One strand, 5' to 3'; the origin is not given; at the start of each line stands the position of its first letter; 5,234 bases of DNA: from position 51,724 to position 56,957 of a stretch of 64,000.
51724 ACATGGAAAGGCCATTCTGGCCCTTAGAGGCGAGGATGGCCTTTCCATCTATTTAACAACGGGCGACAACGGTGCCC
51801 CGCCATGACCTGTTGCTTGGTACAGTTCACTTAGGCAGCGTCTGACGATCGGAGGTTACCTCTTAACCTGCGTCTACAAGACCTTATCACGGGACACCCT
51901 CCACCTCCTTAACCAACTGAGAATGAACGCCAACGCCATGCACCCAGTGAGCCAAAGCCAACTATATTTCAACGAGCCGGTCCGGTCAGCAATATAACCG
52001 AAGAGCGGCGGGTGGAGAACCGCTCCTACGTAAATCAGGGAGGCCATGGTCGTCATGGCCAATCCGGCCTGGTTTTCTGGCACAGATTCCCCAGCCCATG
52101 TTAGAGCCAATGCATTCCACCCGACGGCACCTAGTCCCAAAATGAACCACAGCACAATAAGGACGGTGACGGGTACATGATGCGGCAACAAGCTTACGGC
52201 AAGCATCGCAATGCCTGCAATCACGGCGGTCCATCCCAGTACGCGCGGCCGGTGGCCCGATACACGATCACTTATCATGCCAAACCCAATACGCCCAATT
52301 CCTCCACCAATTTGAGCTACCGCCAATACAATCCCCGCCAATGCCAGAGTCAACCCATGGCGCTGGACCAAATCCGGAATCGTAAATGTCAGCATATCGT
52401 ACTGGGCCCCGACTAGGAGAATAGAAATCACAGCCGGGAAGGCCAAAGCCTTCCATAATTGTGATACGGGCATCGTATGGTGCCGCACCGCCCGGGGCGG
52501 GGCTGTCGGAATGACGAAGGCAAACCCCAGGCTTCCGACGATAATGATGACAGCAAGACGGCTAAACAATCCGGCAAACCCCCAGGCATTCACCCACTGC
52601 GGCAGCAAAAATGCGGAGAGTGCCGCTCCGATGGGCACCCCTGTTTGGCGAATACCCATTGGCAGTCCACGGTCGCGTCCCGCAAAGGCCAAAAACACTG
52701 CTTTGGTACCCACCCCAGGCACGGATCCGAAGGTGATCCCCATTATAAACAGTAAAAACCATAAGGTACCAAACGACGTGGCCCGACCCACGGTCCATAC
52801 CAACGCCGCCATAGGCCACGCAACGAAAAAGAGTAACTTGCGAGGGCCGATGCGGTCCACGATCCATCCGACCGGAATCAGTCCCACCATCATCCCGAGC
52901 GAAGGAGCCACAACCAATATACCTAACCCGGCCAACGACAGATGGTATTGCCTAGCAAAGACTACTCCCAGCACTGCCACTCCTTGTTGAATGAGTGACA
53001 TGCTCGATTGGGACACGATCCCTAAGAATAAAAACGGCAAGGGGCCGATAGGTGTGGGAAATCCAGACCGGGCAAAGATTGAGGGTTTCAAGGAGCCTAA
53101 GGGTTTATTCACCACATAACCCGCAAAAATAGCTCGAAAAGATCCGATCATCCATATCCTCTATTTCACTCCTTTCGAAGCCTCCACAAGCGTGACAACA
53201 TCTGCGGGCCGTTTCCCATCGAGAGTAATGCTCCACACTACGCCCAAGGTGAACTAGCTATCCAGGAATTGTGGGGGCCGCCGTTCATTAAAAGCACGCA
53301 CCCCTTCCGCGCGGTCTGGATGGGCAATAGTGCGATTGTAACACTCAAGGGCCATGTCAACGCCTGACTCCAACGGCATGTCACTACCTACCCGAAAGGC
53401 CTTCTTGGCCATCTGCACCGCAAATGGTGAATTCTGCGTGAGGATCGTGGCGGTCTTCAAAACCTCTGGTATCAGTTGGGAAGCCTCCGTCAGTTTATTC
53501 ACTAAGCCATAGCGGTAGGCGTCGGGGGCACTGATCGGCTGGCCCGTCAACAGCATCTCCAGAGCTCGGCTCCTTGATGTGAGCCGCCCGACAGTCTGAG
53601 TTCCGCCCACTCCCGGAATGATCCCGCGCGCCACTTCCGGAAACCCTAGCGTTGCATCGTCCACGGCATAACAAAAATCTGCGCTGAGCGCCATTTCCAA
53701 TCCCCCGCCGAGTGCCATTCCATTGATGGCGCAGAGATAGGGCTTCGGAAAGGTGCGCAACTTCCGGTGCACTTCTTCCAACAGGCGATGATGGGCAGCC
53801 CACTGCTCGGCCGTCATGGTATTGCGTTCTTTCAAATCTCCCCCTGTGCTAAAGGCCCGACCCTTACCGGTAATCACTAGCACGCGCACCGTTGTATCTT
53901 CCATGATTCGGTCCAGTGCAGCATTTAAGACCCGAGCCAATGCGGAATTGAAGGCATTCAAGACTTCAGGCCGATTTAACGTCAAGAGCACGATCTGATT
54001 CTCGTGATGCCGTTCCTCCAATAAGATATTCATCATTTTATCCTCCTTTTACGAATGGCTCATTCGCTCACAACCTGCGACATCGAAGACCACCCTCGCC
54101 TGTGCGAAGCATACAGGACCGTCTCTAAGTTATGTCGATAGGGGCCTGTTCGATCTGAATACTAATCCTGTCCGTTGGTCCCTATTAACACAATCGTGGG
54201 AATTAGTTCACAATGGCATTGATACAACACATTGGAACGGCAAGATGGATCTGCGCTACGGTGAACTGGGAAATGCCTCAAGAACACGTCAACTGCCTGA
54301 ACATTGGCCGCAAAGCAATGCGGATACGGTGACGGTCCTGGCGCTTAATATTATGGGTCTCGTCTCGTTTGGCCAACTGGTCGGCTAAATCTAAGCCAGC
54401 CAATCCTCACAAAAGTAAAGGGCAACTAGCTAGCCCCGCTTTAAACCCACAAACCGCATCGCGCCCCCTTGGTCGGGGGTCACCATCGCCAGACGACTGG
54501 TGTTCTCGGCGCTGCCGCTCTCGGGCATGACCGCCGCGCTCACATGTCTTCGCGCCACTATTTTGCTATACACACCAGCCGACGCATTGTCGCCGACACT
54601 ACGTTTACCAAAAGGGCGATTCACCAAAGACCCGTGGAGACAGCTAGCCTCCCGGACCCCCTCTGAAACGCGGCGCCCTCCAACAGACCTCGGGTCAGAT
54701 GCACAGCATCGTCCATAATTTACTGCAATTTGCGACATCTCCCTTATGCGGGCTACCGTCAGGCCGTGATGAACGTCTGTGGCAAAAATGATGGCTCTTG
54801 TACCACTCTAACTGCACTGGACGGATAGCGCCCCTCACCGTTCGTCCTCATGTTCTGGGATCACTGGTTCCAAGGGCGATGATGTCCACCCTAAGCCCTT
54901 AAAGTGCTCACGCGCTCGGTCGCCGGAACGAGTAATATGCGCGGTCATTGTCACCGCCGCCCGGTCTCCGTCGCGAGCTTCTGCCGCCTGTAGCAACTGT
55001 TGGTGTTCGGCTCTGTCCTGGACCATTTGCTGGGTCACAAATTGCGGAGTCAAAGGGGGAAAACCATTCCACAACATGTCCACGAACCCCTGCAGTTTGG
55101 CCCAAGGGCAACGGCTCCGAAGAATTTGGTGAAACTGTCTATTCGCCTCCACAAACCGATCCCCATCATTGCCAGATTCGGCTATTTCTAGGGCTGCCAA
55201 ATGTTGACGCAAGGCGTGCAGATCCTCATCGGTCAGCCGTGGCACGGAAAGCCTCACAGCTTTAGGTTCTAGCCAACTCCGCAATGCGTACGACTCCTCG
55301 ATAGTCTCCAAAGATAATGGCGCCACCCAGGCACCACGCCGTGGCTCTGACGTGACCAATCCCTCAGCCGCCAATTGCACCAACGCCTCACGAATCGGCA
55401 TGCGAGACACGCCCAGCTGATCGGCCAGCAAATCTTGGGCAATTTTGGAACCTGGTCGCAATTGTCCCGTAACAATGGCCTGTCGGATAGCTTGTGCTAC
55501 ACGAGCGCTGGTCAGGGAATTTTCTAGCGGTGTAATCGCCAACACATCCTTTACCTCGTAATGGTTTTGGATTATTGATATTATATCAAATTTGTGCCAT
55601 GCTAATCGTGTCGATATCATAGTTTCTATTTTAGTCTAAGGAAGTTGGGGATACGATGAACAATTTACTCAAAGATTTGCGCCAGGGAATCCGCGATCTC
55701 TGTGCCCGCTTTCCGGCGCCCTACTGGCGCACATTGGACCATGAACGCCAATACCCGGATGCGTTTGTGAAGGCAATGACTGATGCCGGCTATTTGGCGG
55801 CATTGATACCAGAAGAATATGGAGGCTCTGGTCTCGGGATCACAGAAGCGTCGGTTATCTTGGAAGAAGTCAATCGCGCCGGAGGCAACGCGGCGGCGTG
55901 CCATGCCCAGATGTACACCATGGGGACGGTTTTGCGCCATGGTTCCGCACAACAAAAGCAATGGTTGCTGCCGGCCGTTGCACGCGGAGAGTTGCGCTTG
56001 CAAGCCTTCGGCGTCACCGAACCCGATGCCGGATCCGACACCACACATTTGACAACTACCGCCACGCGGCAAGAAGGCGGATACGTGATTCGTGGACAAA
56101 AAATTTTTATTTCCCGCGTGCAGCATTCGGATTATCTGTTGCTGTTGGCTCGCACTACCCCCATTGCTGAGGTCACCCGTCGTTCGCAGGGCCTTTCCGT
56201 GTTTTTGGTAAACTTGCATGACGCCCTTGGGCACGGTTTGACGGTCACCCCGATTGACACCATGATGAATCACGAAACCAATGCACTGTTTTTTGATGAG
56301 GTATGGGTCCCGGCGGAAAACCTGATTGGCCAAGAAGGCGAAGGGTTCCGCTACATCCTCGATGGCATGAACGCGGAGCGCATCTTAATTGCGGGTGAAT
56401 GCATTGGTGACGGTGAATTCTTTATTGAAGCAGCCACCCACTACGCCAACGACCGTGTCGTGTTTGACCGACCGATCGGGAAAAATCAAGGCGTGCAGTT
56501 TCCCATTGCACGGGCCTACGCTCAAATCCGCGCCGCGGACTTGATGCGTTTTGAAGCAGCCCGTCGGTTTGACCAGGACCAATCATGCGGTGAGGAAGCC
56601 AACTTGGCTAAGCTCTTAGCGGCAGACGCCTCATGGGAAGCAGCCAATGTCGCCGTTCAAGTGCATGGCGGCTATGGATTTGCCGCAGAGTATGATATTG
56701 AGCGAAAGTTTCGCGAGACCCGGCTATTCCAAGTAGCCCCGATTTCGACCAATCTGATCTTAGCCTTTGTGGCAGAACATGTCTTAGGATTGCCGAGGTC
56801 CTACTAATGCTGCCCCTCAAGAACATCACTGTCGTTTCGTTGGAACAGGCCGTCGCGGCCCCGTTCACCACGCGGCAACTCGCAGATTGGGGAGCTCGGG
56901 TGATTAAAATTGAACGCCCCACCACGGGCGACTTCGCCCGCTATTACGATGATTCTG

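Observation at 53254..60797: Itaconate/methylsuccinate-type C5-dicarboxylate degradation cluster in a Gram-positive spore-former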

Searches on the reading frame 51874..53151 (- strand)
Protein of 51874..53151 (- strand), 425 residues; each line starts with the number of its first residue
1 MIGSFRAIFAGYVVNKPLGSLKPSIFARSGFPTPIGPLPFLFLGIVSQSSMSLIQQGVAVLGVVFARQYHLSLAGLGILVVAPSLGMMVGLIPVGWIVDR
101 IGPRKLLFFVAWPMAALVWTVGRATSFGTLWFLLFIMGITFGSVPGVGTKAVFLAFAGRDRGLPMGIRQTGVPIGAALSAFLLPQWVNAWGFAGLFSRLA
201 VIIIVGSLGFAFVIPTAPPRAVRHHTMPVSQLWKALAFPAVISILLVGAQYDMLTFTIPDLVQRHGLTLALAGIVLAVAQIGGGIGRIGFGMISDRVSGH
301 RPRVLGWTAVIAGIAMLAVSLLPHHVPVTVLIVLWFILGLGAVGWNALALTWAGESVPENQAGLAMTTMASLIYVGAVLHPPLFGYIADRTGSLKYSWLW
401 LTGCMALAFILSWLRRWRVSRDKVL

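Call 3: search_protein_families(library=pfam, proteins=[window:51874-53151:-])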
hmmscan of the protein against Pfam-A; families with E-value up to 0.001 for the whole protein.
window:51874-53151:- (425 aa): 2 families
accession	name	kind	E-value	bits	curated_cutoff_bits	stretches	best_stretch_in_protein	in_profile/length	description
PF07690.21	MFS_1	-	3.6e-50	171.3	33.4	2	58-379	15-345/347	Major Facilitator Superfamily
PF00083.30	Sugar_tr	-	0.00026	20.5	22.3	1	270-406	46-179/452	Sugar (and other) transporter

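Call 4: search_protein_families(library=ncbifam, proteins=[window:51874-53151:-])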
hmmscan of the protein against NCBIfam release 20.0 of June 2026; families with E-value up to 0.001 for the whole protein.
window:51874-53151:- (425 aa): 12 families
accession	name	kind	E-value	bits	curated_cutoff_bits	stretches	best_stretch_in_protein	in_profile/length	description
TIGR00895.1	2A0115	subfamily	1.8e-16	60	418.55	2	227-379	9-156/398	aromatic acid/H+ symport family MFS transporter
TIGR00893.1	2A0114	subfamily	5.5e-15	55.2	395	1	71-413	26-396/399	D-galactonate transporter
TIGR00881.1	2A0104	subfamily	2.9e-13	49.6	407.75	2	254-421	14-175/379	phosphoglycerate transporter protein PgtP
TIGR00886.1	2A0108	subfamily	3.5e-10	39.5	311.7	1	58-234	20-209/368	NarK family nitrate/nitrite MFS transporter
NF049980.1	SfMCT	equivalog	5.9e-10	38.4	320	1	88-399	51-373/378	L-lactate MFS transporter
NF008586.0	PRK11551.1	equivalog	9.8e-10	38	410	1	56-333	34-318/406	3-(3-hydroxy-phenyl)propionate transporter MhpT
TIGR00900.1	2A0121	subfamily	2e-05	24.2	319.6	1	235-392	210-364/364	H+ Antiporter protein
NF003024.0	PRK03893.1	subfamily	4e-05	22.6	604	1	232-416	19-193/497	sialate:H+ symport family MFS transporter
NF053517.1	HbztTptrPcaK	equivalog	8.2e-05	21.7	770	1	240-376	24-155/437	4-hydroxybenzoate transporter PcaK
TIGR00880.1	2_A_01_02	superfamily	0.00025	21.2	131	0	288-413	12-135/141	multidrug resistance protein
NF053813.1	MFS_TcaB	equivalog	0.00025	19.9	475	1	251-396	22-161/396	putative multidrug effflux MFS transporter TcaB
TIGR00887.1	2A0109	equivalog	0.00031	19.8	610.3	1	270-345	56-132/502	phosphate:H+ symporter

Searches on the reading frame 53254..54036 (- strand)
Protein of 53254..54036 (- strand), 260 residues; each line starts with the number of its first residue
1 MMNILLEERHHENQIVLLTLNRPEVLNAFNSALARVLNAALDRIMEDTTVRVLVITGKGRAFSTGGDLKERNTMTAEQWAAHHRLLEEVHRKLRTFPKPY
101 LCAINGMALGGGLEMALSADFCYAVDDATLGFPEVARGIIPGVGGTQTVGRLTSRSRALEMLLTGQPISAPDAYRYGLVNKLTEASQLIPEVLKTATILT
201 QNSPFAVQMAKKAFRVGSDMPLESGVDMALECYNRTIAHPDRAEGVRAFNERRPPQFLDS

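Call 3: search_protein_families(library=pfam, proteins=[window:53254-54036:-])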
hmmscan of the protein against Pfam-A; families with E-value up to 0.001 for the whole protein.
window:53254-54036:- (260 aa): 2 families
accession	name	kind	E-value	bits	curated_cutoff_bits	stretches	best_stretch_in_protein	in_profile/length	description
PF00378.25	ECH_1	-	8.9e-58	196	27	1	12-258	3-249/251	Enoyl-CoA hydratase/isomerase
PF16113.10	ECH_2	-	7.5e-39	134.6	27.2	2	17-188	3-177/335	Enoyl-CoA hydratase/isomerase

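Call 4: search_protein_families(library=ncbifam, proteins=[window:53254-54036:-])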
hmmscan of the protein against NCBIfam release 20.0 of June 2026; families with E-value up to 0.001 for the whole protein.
window:53254-54036:- (260 aa): 73 families (the best 25 are shown)
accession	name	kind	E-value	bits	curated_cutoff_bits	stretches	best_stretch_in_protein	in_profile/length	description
NF005802.0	PRK07657.1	equivalog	7.8e-66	222.2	363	1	10-257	9-257/260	enoyl-CoA hydratase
NF004475.0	PRK05809.1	subfamily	3.8e-60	203.6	394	1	3-257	5-257/260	short-chain-enoyl-CoA hydratase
NF007239.0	PRK09674.1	equivalog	2.7e-59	200.7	371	1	10-257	9-254/257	2,3-dehydroadipyl-CoA hydratase PaaF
NF006007.0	PRK08138.1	subfamily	3.5e-59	200.3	355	1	6-257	9-258/261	enoyl-CoA hydratase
NF051848.1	EnCoAHydtEchA19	equivalog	4.4e-58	196.8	400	1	11-257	6-255/258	enoyl-CoA hydratase EchA19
NF005803.0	PRK07658.1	equivalog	1.6e-56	191.6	313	1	10-259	7-256/257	enoyl-CoA hydratase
NF004517.0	PRK05862.1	equivalog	1.1e-54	185.7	396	1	11-258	10-255/257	enoyl-CoA hydratase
NF005073.0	PRK06495.1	subfamily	8e-54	182.6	296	1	11-259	10-256/257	enoyl-CoA hydratase/isomerase family protein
NF006100.0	PRK08252.1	subfamily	5e-53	180.3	282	1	11-257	9-251/254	crotonase/enoyl-CoA hydratase family protein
NF004634.0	PRK05980.1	equivalog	9.8e-53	179.2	375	1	10-257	8-260/263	crotonase/enoyl-CoA hydratase family protein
NF042430.2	EnCoAhydt_DpgD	equivalog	2.7e-51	174.5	400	1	11-257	3-255/258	enoyl-CoA-hydratase DpgD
NF006008.0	PRK08139.1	equivalog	1.8e-47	162.1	313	1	8-258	14-264/266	enoyl-CoA hydratase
NF006699.0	PRK09245.1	subfamily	3.3e-47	161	354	1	2-258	2-264/266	crotonase/enoyl-CoA hydratase family protein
NF046063.1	oxepin_alt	equivalog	7.4e-46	156.7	300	1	10-256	5-254/254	oxepin-CoA hydrolase, alternative type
NF004840.0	PRK06190.1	equivalog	2.2e-45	155.3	253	1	10-239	9-238/260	enoyl-CoA hydratase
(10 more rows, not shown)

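Call 50: search_solved_structures(query=window:53254-54036:-, max_evalue=1e-30)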
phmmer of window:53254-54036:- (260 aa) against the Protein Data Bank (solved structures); distinct sequences matched with E-value up to 1e-30: 45.
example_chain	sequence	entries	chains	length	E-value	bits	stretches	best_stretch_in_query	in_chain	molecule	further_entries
5zai_A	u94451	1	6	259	2.4e-54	187.8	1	10-257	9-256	3-hydroxypropionyl-coenzyme A dehydratase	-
1mj3_A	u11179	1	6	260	3.4e-49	170.9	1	4-259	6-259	ENOYL-COA HYDRATASE, MITOCHONDRIAL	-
1ey3_A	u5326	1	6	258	3.4e-49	170.9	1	4-259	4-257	ENOYL-COA HYDRATASE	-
1dub_A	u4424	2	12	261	3.4e-49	170.9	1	4-259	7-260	2-ENOYL-COA HYDRATASE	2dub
9qwv_A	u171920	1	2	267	3.9e-49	170.7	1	12-258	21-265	Enoyl-CoA hydratase, mitochondrial, putative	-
9rgq_A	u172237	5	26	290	5e-49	170.3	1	4-259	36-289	Enoyl-CoA hydratase, mitochondrial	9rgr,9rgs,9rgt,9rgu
8zru_A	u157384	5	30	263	2.5e-48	168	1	4-259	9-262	Enoyl-CoA hydratase, mitochondrial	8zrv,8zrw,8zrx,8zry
3kqf_A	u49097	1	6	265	3e-48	167.8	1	14-257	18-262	Enoyl-CoA hydratase/isomerase family protein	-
2hw5_A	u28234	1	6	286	6.2e-48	166.8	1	4-259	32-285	Enoyl-CoA hydratase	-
4fzw_A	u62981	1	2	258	1.1e-45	159.4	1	12-257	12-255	2,3-dehydroadipyl-CoA hydratase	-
3pzk_A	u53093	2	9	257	1.6e-45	158.8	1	9-258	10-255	e enoyl-CoA hydratase echA8 | enoyl-CoA hydratase echA8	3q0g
3q0j_A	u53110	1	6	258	1.6e-45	158.8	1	9-258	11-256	enoyl-CoA hydratase echA8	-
3h81_A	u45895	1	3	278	2.1e-45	158.5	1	9-258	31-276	enoyl-CoA hydratase echA8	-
4fjw_D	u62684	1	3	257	4.2e-45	157.5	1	9-258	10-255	Probable enoyl-CoA hydratase echA8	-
2pbp_A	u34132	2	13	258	5.9e-45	157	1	11-257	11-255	Enoyl-CoA hydratase subunit I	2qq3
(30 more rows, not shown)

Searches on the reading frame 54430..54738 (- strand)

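Call 3: search_protein_families(library=pfam, proteins=[window:54430-54738:-])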
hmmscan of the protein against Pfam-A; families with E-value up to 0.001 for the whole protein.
window:54430-54738:- (102 aa): 1 family
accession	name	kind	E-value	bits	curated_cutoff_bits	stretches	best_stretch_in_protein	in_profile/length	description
PF05681.19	Fumerase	-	1.8e-05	24.7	25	1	23-94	83-159/270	Fumarate hydratase (Fumerase)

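Call 4: search_protein_families(library=ncbifam, proteins=[window:54430-54738:-])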
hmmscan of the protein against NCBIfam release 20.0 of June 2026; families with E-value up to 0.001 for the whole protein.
window:54430-54738:- (102 aa): 1 family
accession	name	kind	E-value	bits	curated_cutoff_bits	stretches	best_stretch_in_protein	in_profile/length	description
NF004885.0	PRK06246.1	equivalog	1.3e-07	31.1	276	1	23-91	92-162/279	fumarate hydratase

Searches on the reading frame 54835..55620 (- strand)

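Call 3: search_protein_families(library=pfam, proteins=[window:54835-55620:-])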
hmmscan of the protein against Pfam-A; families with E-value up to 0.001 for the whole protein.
window:54835-55620:- (261 aa): 2 families
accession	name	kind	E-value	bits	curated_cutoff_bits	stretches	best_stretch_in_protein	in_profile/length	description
PF07729.17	FCD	-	2.6e-24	86.4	24.3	1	109-230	1-124/125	FCD domain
PF00392.27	GntR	-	8.7e-21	73.8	27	1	38-99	2-64/64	Bacterial regulatory proteins, gntR family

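Call 4: search_protein_families(library=ncbifam, proteins=[window:54835-55620:-])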
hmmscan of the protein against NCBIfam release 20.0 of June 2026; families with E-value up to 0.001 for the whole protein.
window:54835-55620:- (261 aa): 22 families
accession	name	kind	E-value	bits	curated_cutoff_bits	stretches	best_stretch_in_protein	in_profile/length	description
TIGR03338.1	phnR_burk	equivalog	4.5e-32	111.4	271.5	1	34-235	10-212/212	phosphonate utilization associated transcriptional regulator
NF008504.0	PRK11414.1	equivalog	7.2e-18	65.1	225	1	35-212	11-191/221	GntR family transcriptional regulator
NF008576.0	PRK11534.1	equivalog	4.3e-16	59.3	218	1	41-229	12-210/225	DNA-binding transcriptional regulator CsiR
NF003011.0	PRK03837.1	subfamily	3.8e-15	56.2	260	2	105-234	102-231/241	transcriptional regulator NanR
NF052282.1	PLP_TF_PdxR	equivalog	1.3e-11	44.2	320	1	40-110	5-76/448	MocR-like pyridoxine biosynthesis transcription factor PdxR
NF007741.0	PRK10421.1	equivalog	7.2e-11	42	311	1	37-100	8-72/262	transcriptional regulator LldR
TIGR02018.2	his_ut_repres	equivalog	2.1e-10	40.3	220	1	39-102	2-66/226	histidine utilization transcriptional repressor HutC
TIGR03337.1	phnR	equivalog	1e-08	35.2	296.75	1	41-104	6-70/231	phosphonate utilization transcriptional regulator PhnR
NF007001.0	PRK09464.1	equivalog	4e-08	33.2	330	1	38-100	12-75/254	pyruvate dehydrogenase complex transcriptional repressor PdhR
NF052286.1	ecto_TF_EhuR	exception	6e-08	31.7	480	1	40-149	15-123/458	MocR-like ectoine utilization transcription factor EhuR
TIGR02325.1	C_P_lyase_phnF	equivalog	1.6e-07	31.1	156.8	1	40-101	12-74/238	phosphonate metabolism transcriptional regulator PhnF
NF052281.1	rhizopine_MocR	equivalog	1.4e-06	27.2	650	1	25-110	7-93/479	rhizopine catabolism transcriptional regulator MocR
NF007442.0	PRK09990.1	equivalog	2e-06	27.5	301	1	39-105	13-80/256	transcriptional regulator GlcC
NF052290.2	MocR_like_YczR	exception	8.3e-06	24.8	487.4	1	36-103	19-87/458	MocR-like transcription factor YczR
NF007588.0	PRK10225.1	equivalog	8.7e-06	25.2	442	1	40-100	13-72/257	Uxu operon transcriptional regulator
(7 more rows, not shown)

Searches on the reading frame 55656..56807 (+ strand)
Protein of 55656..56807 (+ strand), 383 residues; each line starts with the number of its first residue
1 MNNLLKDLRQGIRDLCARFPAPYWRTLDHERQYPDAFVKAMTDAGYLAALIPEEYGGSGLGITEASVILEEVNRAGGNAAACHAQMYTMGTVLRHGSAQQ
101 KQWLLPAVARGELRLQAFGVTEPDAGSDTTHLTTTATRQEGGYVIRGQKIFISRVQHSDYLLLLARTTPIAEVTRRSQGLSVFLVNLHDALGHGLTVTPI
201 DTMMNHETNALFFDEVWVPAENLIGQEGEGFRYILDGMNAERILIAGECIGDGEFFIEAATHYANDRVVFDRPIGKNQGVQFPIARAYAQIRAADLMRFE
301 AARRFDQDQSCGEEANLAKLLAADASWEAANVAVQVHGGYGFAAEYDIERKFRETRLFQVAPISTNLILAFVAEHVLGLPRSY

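Call 3: search_protein_families(library=pfam, proteins=[window:55656-56807:+])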
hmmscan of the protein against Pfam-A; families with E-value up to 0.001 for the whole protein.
window:55656-56807:+ (383 aa): 4 families
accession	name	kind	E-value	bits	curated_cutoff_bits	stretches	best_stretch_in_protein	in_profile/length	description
PF00441.29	Acyl-CoA_dh_1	-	8.2e-33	114.1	22.4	1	228-362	1-135/150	Acyl-CoA dehydrogenase, C-terminal domain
PF02771.21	Acyl-CoA_dh_N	-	2.2e-23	83.2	22.9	1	6-112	5-113/113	Acyl-CoA dehydrogenase, N-terminal domain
PF02770.24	Acyl-CoA_dh_M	-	3e-20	72.6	33.3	1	117-216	1-97/97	Acyl-CoA dehydrogenase, middle domain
PF08028.16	Acyl-CoA_dh_2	-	6.2e-13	49.6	22.7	1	245-356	3-124/134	Acyl-CoA dehydrogenase, C-terminal domain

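Call 4: search_protein_families(library=ncbifam, proteins=[window:55656-56807:+])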
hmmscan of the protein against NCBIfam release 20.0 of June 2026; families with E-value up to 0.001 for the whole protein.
window:55656-56807:+ (383 aa): 23 families
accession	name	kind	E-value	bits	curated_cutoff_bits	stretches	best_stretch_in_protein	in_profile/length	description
NF042972.1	AcrlCoAredClosAcrC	equivalog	1.3e-69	234.7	640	1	6-359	10-359/378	acryloyl-CoA reductase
NF008997.0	PRK12341.1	equivalog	8.4e-65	219.3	537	1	10-374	14-373/382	acyl-CoA dehydrogenase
NF045552.1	GlutCoADH_Des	equivalog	1.7e-62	211.9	470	1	5-379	9-382/387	glutaryl-CoA dehydrogenase Acd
NF042439.1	SulpropCoADesulf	equivalog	1e-58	198.9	600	1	13-378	5-372/379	3-sulfinopropanoyl-CoA desulfinase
NF002885.1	PRK03354.1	equivalog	4.1e-52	177.5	540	1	12-367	16-364/378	crotonobetainyl-CoA dehydrogenase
NF043006.1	CyhCrbnylCoADH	equivalog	9.2e-49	166.4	650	1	17-361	20-360/380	cyclohexane-1-carbonyl-CoA dehydrogenase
NF045652.1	ProlPCPDhRedW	equivalog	4.8e-45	154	650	1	41-343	40-341/376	L-prolyl-[peptidyl-carrier protein] dehydrogenase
TIGR03207.1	cyc_hxne_CoA_dh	equivalog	1.4e-44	152.4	575.35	1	12-375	12-370/372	cyclohexanecarboxyl-CoA dehydrogenase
NF058590.1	AcCoDHFadEBacil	equivalog_domain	1.3e-43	149.4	600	1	31-359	52-393/586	acyl-CoA dehydrogenase FadE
NF053553.1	prodigi_MBC_PigA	equivalog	1.3e-42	146.3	500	1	38-352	42-355/381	prodigiosin MBC biosynthesis dehydrogenase PigA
TIGR03204.1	pimC_large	equivalog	1e-28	100.4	623.85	1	40-248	48-250/395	pimeloyl-CoA dehydrogenase large subunit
TIGR03203.1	pimD_small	equivalog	6.3e-23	81.5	652.7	1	38-358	43-358/378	pimeloyl-CoA dehydrogenase small subunit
NF007000.1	PRK09463.1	subfamily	1.5e-22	79.8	600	1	24-342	65-398/726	acyl-CoA dehydrogenase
NF052270.1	Staph_DH_FadE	equivalog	1.2e-19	70.3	600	1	89-354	114-371/400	acyl-CoA dehydrogenase FadE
NF050027.1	acylCoADhIpdE2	equivalog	2.3e-18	66.8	450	1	242-353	181-287/311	acyl-CoA dehydrogenase IpdE2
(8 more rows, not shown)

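Call 52: search_solved_structures(query=window:55656-56807:+, max_evalue=1e-40)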
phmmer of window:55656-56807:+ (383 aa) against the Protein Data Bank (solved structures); distinct sequences matched with E-value up to 1e-40: 28.
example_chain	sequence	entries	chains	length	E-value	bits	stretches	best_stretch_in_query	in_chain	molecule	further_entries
5lnx_A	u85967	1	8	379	1.3e-58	201.7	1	8-378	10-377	Acyl-CoA dehydrogenase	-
4u83_A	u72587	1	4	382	1.1e-55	192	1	6-362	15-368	Acyl-CoA dehydrogenase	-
5ol2_C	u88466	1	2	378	5.9e-54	186.3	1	22-361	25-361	Acyl-CoA dehydrogenase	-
3pfd_A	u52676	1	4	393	1.7e-53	184.9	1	8-368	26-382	Acyl-CoA dehydrogenase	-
1ws9_A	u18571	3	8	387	4.2e-52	180.2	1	21-375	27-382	acyl-CoA dehydrogenase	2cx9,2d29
4iv6_A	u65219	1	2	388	5.2e-52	179.9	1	12-366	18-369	Acyl-CoA dehydrogenase FadE3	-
4l1f_A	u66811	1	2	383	2.8e-50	174.3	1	7-375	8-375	Acyl-CoA dehydrogenase domain protein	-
4n5f_A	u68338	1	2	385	3.4e-50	174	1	8-362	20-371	Putative acyl-CoA dehydrogenase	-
3mpi_A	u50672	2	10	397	4.7e-50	173.5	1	5-380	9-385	Glutaryl-CoA dehydrogenase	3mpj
2dvl_A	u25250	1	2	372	5.2e-50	173.4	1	21-362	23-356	Acyl-CoA dehydrogenase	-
4m9a_A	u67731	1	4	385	1e-49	172.4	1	11-362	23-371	Acyl-CoA dehydrogenase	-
1jqi_A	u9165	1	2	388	2e-49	171.4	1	8-378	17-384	short chain acyl-CoA dehydrogenase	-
7szv_A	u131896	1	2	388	7.5e-49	169.5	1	6-375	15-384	Acyl-CoA dehydrogenase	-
7p98_A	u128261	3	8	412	1.3e-48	168.7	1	11-381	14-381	Short-chain acyl-CoA dehydrogenase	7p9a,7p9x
1ukw_A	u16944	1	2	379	6.4e-47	163.2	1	20-378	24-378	acyl-CoA dehydrogenase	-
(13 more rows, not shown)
